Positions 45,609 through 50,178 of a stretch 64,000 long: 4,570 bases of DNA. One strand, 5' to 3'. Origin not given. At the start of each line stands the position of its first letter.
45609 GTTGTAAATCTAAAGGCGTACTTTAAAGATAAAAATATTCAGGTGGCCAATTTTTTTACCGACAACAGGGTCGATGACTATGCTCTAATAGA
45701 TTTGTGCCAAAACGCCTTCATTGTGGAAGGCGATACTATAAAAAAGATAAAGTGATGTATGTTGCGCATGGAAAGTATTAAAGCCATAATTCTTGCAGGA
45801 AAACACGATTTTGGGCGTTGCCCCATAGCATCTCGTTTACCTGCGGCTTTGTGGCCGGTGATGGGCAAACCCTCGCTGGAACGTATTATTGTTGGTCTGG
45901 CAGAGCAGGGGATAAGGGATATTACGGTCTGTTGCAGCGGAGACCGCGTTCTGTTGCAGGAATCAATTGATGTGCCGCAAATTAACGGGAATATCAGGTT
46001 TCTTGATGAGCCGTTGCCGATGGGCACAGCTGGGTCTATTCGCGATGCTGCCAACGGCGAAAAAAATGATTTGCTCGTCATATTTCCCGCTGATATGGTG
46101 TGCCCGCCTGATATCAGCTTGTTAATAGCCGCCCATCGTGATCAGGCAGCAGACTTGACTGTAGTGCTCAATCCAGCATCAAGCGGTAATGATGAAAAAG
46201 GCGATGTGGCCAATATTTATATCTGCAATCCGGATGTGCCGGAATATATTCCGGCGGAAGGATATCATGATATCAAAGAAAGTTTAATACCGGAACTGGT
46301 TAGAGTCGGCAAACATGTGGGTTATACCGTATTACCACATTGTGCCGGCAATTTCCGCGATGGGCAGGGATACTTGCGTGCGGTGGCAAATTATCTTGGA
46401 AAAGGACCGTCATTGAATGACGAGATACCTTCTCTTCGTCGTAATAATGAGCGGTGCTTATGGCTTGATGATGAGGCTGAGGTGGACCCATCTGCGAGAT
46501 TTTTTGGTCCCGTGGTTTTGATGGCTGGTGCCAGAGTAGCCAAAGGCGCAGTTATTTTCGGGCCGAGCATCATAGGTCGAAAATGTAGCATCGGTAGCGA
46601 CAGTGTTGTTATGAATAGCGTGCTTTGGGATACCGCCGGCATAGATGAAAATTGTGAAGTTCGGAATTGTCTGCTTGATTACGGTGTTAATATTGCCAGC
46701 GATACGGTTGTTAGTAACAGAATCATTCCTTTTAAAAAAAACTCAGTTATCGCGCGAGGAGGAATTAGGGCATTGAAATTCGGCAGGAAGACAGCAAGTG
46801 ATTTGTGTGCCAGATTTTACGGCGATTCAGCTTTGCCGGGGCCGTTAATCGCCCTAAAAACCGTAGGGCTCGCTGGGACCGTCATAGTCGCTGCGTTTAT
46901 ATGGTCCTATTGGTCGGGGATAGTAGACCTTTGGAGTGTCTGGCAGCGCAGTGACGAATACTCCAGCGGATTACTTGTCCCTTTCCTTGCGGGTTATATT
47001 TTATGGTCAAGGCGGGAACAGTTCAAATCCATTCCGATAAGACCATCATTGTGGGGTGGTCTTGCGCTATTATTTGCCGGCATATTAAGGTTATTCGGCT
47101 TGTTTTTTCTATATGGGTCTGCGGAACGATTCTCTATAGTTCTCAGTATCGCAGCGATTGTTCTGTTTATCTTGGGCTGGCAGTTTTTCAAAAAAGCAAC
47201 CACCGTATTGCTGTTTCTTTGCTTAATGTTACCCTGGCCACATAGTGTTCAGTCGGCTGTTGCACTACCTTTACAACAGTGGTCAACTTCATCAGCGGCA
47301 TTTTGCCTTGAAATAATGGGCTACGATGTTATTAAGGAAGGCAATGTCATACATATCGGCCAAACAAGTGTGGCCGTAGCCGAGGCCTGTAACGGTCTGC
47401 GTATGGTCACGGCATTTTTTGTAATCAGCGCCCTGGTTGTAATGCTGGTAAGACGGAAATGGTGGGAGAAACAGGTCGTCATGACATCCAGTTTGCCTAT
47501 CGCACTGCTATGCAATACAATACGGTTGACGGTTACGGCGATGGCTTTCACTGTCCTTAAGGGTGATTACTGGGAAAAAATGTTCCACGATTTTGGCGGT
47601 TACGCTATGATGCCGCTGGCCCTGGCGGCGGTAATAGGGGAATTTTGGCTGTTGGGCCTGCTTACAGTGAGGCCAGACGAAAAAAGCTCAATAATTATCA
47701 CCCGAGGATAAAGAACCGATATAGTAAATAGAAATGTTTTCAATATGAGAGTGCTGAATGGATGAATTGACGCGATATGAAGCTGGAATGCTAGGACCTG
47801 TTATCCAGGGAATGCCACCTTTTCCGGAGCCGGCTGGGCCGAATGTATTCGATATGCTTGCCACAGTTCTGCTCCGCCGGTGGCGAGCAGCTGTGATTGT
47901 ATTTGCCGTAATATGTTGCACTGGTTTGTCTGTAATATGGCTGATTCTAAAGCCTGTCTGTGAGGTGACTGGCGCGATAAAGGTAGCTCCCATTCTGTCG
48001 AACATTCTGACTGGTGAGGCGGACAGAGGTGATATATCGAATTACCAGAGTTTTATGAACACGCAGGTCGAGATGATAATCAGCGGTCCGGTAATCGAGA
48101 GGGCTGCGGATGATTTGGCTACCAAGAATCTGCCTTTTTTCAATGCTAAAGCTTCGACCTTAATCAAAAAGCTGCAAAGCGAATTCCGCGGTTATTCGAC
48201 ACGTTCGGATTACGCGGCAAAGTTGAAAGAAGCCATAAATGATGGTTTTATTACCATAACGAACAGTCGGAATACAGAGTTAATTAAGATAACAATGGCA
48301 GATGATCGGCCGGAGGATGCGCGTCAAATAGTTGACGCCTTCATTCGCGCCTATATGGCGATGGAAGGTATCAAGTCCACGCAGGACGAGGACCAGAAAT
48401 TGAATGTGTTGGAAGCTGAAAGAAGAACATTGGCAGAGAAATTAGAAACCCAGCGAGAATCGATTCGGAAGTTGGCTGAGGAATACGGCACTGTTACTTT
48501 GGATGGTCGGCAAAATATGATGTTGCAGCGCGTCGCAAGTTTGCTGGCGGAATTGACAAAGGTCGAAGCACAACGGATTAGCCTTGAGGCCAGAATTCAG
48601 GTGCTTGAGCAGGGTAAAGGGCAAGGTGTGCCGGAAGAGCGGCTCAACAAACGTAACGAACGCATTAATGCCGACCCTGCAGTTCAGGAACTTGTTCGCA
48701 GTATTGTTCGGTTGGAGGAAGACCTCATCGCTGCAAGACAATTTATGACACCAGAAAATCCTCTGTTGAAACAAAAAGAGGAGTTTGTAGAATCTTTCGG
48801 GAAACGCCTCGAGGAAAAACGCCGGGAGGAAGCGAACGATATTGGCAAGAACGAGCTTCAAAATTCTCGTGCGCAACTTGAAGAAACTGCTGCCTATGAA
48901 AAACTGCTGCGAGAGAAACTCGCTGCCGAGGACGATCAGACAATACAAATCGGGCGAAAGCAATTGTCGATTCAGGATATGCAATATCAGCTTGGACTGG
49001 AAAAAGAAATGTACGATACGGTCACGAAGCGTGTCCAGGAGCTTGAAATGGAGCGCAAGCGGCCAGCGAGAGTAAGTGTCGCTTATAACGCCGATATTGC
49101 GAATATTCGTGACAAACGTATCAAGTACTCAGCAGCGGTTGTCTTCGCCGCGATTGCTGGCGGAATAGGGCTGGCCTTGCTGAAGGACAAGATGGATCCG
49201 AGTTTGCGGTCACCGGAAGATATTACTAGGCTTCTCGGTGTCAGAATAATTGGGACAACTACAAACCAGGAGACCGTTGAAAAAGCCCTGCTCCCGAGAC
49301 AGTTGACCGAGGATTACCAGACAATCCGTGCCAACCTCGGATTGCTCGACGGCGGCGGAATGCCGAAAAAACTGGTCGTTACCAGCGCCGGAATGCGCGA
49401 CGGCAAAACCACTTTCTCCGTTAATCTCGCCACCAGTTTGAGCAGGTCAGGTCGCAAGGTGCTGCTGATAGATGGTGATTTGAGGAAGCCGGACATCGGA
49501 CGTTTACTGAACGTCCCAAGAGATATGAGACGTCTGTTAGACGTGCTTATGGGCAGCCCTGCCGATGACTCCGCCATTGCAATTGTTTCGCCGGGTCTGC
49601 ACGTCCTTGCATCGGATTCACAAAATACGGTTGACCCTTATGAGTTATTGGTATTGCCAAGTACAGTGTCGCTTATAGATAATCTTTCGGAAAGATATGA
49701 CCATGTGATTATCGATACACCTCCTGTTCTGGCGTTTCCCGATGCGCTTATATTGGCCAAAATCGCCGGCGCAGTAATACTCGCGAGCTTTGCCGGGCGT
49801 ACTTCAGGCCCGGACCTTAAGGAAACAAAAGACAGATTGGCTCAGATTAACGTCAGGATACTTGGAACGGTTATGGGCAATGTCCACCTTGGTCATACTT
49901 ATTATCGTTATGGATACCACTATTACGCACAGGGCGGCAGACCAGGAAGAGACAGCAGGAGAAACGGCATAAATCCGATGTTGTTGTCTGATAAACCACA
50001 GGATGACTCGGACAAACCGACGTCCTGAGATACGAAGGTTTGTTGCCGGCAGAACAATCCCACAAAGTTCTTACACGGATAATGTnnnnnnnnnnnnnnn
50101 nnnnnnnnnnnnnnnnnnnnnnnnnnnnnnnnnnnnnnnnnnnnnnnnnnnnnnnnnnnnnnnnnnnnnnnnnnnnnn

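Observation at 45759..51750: Both the exosortase and the priming sugar transferase carry N-terminal nucleotidyltransferase-like + left-handed beta-helix modules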

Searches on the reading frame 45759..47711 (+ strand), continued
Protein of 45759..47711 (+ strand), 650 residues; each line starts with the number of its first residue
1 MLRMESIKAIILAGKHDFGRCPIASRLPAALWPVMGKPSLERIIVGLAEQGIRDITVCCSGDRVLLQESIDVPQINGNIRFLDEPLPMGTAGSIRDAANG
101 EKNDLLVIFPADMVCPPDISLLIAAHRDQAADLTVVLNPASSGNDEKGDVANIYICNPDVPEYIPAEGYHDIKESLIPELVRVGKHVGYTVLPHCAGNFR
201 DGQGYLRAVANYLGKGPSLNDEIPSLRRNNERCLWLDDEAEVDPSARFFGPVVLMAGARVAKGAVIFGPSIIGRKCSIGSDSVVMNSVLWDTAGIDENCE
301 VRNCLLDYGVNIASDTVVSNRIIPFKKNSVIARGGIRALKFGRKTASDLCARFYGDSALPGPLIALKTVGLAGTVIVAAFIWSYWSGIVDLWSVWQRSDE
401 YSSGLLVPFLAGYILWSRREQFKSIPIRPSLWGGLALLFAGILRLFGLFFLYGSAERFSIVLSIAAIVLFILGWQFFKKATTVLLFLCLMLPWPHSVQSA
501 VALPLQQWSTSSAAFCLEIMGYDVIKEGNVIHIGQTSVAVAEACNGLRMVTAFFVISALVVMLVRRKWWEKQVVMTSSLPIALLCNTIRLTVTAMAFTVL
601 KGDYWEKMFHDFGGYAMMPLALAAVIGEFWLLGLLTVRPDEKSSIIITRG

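Call 14: search_solved_structures(query=A2, max_evalue=1)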
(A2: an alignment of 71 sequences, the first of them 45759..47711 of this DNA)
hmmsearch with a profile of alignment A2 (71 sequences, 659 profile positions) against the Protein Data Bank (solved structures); distinct sequences matched with E-value up to 1: 144 (the best 60 are shown).
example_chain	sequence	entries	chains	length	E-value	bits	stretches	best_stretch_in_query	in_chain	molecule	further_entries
8x7s_B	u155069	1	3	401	7.1e-25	90.8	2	129-306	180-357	UTP--glucose-1-phosphate uridylyltransferase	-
5b04_I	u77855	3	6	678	1.1e-17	67.1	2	150-325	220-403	Probable translation initiation factor eIF-2B subunit epsilon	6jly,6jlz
7whr_B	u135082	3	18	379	4.7e-15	58.4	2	150-316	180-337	Nucleotidyl transferase family protein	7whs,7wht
6i3m_G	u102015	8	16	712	9.5e-14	54.1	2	184-324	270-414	Translation initiation factor eIF-2B subunit epsilon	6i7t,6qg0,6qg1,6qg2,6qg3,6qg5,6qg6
2ggo_A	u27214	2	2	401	6.3e-12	48.1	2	231-325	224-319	401aa long hypothetical glucose-1-phosphate thymidylyltransferase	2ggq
5z09_A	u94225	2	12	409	7.2e-12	47.9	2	231-325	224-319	Dual sugar-1-phosphate nucleotidylyltransferase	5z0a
4fce_A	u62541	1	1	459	2.8e-11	45.9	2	3-141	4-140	Bifunctional protein GlmU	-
3fww_A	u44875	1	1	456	4.3e-11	45.3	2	5-141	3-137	Bifunctional protein glmU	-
7x8j_A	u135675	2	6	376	9.6e-11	44.2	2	8-142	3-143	Mannose-1-phosphate guanylyltransferase 1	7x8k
8yre_D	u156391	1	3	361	1.5e-10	43.5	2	9-142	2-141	Mannose-1-phosphate guanylyltransferase 1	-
8yre_A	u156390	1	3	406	2.6e-10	42.7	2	5-138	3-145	ADP-glucose pyrophosphorylase family protein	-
2v0h_A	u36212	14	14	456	9.5e-10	40.9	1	5-324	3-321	BIFUNCTIONAL PROTEIN GLMU | GLUCOSAMINE-1-PHOSPHATE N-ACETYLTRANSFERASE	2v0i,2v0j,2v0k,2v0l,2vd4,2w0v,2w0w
7d72_K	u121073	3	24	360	1.2e-09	40.5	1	9-142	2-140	Mannose-1-phosphate guanyltransferase beta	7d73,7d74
6caj_J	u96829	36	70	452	3.1e-09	39.2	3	9-141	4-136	Translation initiation factor eIF-2B subunit gamma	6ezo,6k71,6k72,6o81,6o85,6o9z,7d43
9y3p_I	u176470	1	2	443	3.4e-09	39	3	9-141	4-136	Translation initiation factor eIF2B subunit gamma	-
7d72_A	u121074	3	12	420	7.6e-08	34.6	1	8-133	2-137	Mannose-1-phosphate guanyltransferase alpha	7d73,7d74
5b04_E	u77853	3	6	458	1.1e-07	34.1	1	239-325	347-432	Probable translation initiation factor eIF-2B subunit gamma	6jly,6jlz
6caj_B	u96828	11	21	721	9.9e-07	30.9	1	153-323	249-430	Translation initiation factor eIF-2B subunit epsilon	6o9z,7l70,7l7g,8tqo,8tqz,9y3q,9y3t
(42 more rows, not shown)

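Call 18: find_related_loci(query=A2, collection=genome_contigs, flank=10000)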
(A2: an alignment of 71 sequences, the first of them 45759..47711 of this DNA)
Query A2 (650 aa) in genome_contigs; peptide patterns used: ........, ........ (x = any residue, [..] = any of these).
411 stretches matched a pattern; 376 encode a relative of the query (tblastn E <= 1e-3); the best 80 are kept; 80 distinct loci.
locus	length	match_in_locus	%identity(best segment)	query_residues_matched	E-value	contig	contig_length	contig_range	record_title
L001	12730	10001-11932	87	6-650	0e+0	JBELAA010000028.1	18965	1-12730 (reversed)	MAG: Sedimentisphaerales bacterium isolate SPRUCE 82 SPRUCE_82_28, whole genome shotgun sequence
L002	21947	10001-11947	84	1-650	0e+0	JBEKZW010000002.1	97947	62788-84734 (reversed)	MAG: Sedimentisphaerales bacterium isolate SPRUCE 79 SPRUCE_79_2, whole genome shotgun sequence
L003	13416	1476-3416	82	4-650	0e+0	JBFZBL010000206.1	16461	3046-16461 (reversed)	MAG: Phycisphaerae bacterium isolate PPR_0493 k121_1909766, whole genome shotgun sequence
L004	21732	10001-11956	57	5-649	0e+0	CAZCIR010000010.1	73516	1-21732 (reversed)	MAG TPA_asm: uncultured Pirellulales bacterium isolate binchicken_co34_225 genome assembly, contig: NODE_396_length_7351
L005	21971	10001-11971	56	2-650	0e+0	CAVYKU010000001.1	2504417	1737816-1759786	MAG: uncultured Phycisphaerales bacterium isolate MFD01476.bin.2.2 genome assembly, contig: contig_27054, whole genome s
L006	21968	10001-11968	57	1-650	0e+0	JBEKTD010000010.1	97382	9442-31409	MAG: Sedimentisphaerales bacterium isolate SPRUCE 54 SPRUCE_54_10, whole genome shotgun sequence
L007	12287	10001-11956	57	5-649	0e+0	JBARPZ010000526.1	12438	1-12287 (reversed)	MAG: Sedimentisphaerales bacterium isolate MFD13424_ilm_asm_bin26 k127_331503, whole genome shotgun sequence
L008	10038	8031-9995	56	2-647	0e+0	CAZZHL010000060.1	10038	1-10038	MAG TPA_asm: uncultured Pirellulales bacterium isolate binchicken_co34_270 genome assembly, contig: NODE_11744_length_10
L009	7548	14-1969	57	5-649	0e+0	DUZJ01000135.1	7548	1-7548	MAG TPA_asm: Planctomycetota bacterium isolate MAG_11118_pl_115 Ga0114922_10012993, whole genome shotgun sequence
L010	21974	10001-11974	57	1-650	0e+0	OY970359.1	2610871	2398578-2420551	MAG: uncultured Phycisphaerales bacterium isolate MFD01231.bin.c.4 genome assembly, chromosome: 1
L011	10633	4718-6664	56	5-646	0e+0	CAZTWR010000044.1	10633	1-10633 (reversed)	MAG TPA_asm: uncultured Pirellulales bacterium isolate SRP214966_co5_400 genome assembly, contig: NODE_6100_length_10633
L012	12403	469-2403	55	5-643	0e+0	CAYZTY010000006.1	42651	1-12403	MAG TPA_asm: uncultured Pirellulales bacterium isolate binchicken_co89_144 genome assembly, contig: NODE_1162_length_426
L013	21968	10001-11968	56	3-650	0e+0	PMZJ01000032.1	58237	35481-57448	MAG: Phycisphaerales bacterium isolate fen_1345 73.20110800_E3D.38_contig_1351, whole genome shotgun sequence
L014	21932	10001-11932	58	4-649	0e+0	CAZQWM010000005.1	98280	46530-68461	MAG TPA_asm: uncultured Pirellulales bacterium isolate binchicken_co196_371 genome assembly, contig: NODE_125_length_982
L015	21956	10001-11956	55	5-649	0e+0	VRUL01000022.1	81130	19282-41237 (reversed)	MAG: Planctomycetota bacterium isolate MohnsGC08_bin191 NODE_22_length_81130_cov_46.728351, whole genome shotgun sequenc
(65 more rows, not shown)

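Call 40: predict_structure(alignment_id=A2)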
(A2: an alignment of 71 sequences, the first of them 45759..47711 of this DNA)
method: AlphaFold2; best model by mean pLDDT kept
length: 650 residues; sequences in the alignment: 71
mean_pLDDT: 71.4   pTM: 0.49
mean pLDDT of the five models: 71.4, 70.2, 70.0, 66.2, 61.6
residues with pLDDT >= 90: 61; 70-90: 307; 50-70: 216; < 50: 66
segments of 3 or more residues with pLDDT < 50: 1-3, 17-30, 327-335, 337-342, 355-361, 399-402, 541-544, 638-650
pLDDT, mean of each block of 10 residues (from residue 1): 65 60 42 61 82 83 70 66 68 80 85 80 89 88 62 88 76 82 90 75 73 73 74 84 90 90 91 91 90 91 84 88 57 46 51 44 58 76 72 57 57 71 76 83 76 71 83 80 67 61 66 74 72 64 51 62 68 72 69 65 53 58 69 60 42
secondary structure, 60 per line:
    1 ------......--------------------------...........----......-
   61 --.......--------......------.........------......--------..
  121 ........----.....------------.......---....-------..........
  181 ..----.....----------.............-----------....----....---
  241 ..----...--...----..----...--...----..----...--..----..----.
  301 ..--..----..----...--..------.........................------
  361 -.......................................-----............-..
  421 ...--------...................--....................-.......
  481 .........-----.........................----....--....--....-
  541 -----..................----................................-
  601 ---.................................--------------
elements in order: E7-12 H39-49 E54-59 H63-69 E78-83 H91-98 E105-110 H119-128 E133-137 E150-156 H160-163 H172-182 E187-191 H202-214 E226-229 E234-237 E247-249 E252-254 E265-267 E270-272 E283-285 E300-302 E317-319 H330-354 H362-400 H406-417 H419-423 H432-450 H453-472 H474-489 H495-519 E524-527 E530-533 E536-539 H546-563 H568-599 H604-636

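Call 43: fold_search(model_id=the predicted structure, library=pdb)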
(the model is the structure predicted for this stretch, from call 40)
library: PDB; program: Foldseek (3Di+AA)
matches with E <= 10: 1207; with E <= 0.001: 592
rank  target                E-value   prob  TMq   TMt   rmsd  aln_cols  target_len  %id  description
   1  8x7s_B                1.8e-16  1.00  0.34  0.51   6.7       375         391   19  Crystal structure of tlr0611 (released 2024-11-27)
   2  8x7s_A                2.0e-16  1.00  0.33  0.51   7.4       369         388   21  Crystal structure of tlr0611 (released 2024-11-27)
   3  8x7s_C                2.5e-16  1.00  0.33  0.51   7.2       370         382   20  Crystal structure of tlr0611 (released 2024-11-27)
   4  8yre_D                4.0e-15  1.00  0.32  0.52   7.5       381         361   16  Crystal structure of Arabidopsis VTC1-KJC2 (released 2025-04-02)
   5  7x8k_A                1.0e-14  1.00  0.32  0.52   9.6       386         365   16  Arabidopsis GDP-D-mannose pyrophosphorylase (VTC1) structure (product-bound) (released 2022-05-18)
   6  8yre_F                2.4e-14  1.00  0.32  0.52   7.2       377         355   15  Crystal structure of Arabidopsis VTC1-KJC2 (released 2025-04-02)
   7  7x8j_A                2.9e-14  1.00  0.32  0.52   7.7       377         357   16  Arabidopsis GDP-D-mannose pyrophosphorylase (VTC1) structure (unliganded) (released 2022-05-18)
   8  7d72_A                6.6e-14  1.00  0.32  0.47   7.8       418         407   16  Cryo-EM structures of human GMPPA/GMPPB complex bound to GDP-Mannose (released 2021-05-05)
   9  7x8k_C                8.6e-14  1.00  0.31  0.51   8.8       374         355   15  Arabidopsis GDP-D-mannose pyrophosphorylase (VTC1) structure (product-bound) (released 2022-05-18)
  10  7x8k_B                1.3e-13  1.00  0.31  0.51   9.8       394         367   17  Arabidopsis GDP-D-mannose pyrophosphorylase (VTC1) structure (product-bound) (released 2022-05-18)
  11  5b04_I                1.3e-13  1.00  0.35  0.49   7.2       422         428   18  Crystal structure of the eukaryotic translation initiation factor 2B from Schizosaccharomyces pombe (released 2016-02-24)
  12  7x8j_B                1.7e-13  1.00  0.32  0.51   7.5       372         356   17  Arabidopsis GDP-D-mannose pyrophosphorylase (VTC1) structure (unliganded) (released 2022-05-18)
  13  7d72_E                2.3e-13  1.00  0.34  0.56   7.4       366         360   17  Cryo-EM structures of human GMPPA/GMPPB complex bound to GDP-Mannose (released 2021-05-05)
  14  7d72_B                2.5e-13  1.00  0.33  0.49   7.7       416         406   16  Cryo-EM structures of human GMPPA/GMPPB complex bound to GDP-Mannose (released 2021-05-05)
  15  7d74_G                3.0e-13  1.00  0.31  0.50   8.4       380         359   16  Cryo-EM structure of GMPPA/GMPPB complex bound to GTP (state II) (released 2021-05-19)
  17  8yre_E                3.5e-13  1.00  0.30  0.50   7.7       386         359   16  Crystal structure of Arabidopsis VTC1-KJC2 (released 2025-04-02)
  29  5b04_J                3.4e-12  1.00  0.35  0.50   7.7       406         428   17  Crystal structure of the eukaryotic translation initiation factor 2B from Schizosaccharomyces pombe (released 2016-02-24)
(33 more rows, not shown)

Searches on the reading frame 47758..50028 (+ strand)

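Call 3: search_protein_families(library=pfam, proteins=[window:47758-50028:+], max_evalue=0.1)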
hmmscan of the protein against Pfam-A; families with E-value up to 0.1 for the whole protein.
window:47758-50028:+ (756 aa): 7 families
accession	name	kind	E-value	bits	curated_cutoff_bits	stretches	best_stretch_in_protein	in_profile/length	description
PF13614.12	AAA_31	-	1.7e-11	44.8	27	1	549-662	14-133/177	AAA domain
PF10609.15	ParA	-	1.7e-08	34.6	27.1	1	538-705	5-171/246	NUBPL iron-transfer P-loop NTPase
PF01656.29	CbiA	-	2.3e-06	28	25.4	1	549-578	11-40/125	CobQ/CobB/MinD/ParA nucleotide binding domain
PF09140.17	MipZ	-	0.00011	22.1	20.7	1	548-655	12-108/262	ATPase MipZ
PF16575.11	CLP1_P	-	0.004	17.4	26.6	1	549-581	6-38/188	mRNA cleavage and polyadenylation factor CLP1 P-loop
PF10732.14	DUF2524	-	0.013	16.2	25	1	336-412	10-82/84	Protein of unknown function (DUF2524)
PF02374.21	ArsA_ATPase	-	0.024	14.3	24.3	0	549-574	13-38/305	Anion-transporting ATPase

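Call 4: search_protein_families(library=ncbifam, proteins=[window:47758-50028:+], max_evalue=0.1)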
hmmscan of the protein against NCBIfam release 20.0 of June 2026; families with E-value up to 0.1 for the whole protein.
window:47758-50028:+ (756 aa): 24 families
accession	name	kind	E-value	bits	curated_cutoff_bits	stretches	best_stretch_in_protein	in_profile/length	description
TIGR01007.1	eps_fam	subfamily_domain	4.8e-35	121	108.05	1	518-722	1-202/204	polysaccharide biosynthesis tyrosine autokinase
TIGR01005.1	eps_transp_fam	subfamily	7.1e-30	103.8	411.7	2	539-724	549-732/754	exopolysaccharide transport protein family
NF007350.0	PRK09841.1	equivalog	1.1e-27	96.6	1248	1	538-724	533-719/726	tyrosine-protein kinase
TIGR03029.1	EpsG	equivalog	5.8e-25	88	313.8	1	517-706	84-272/274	chain length determinant protein tyrosine kinase EpsG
TIGR03018.1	pepcterm_TyrKin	hypoth_equivalog_domain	1.2e-23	83.6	230.65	1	515-698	10-200/207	XrtA-associated tyrosine autokinase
NF008568.0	PRK11519.1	equivalog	1.2e-21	76.7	1068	1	539-723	529-713/720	tyrosine-protein kinase Wzc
TIGR03017.1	EpsF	equivalog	1.9e-16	59.9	422.75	1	34-500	6-442/444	chain length determinant protein EpsF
TIGR01969.1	minD_arch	subfamily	2.5e-11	43.2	201.75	1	548-708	12-169/251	cell division ATPase MinD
TIGR03007.1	pepcterm_ChnLen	equivalog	6.9e-10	37.7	278.85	1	165-511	113-470/498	XrtA system polysaccharide chain length determinant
NF041546.1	ParA_partition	equivalog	3.5e-08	33.2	180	1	549-574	12-37/203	ParA family partition ATPase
TIGR01968.1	minD_bact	equivalog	4.5e-08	32.8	212.9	1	539-656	4-121/261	septum site-determining protein MinD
NF041136.1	MrpORP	equivalog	3.1e-07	30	450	1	537-613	6-82/365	iron-sulfur cluster carrier protein MrpORP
NF047398.1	AAA_KGGVGR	domain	6e-06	26.7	90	1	549-638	15-102/190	KGGVGR-motif variant AAA ATPase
TIGR01006.1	polys_exp_MPA1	subfamily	0.00026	20.5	296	0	161-195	106-140/226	CspC family polysaccharide chain length determinant protein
NF053622.1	ATPseBagAMYCTU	equivalog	0.0004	19.9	400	1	547-587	17-56/325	ATPase BagA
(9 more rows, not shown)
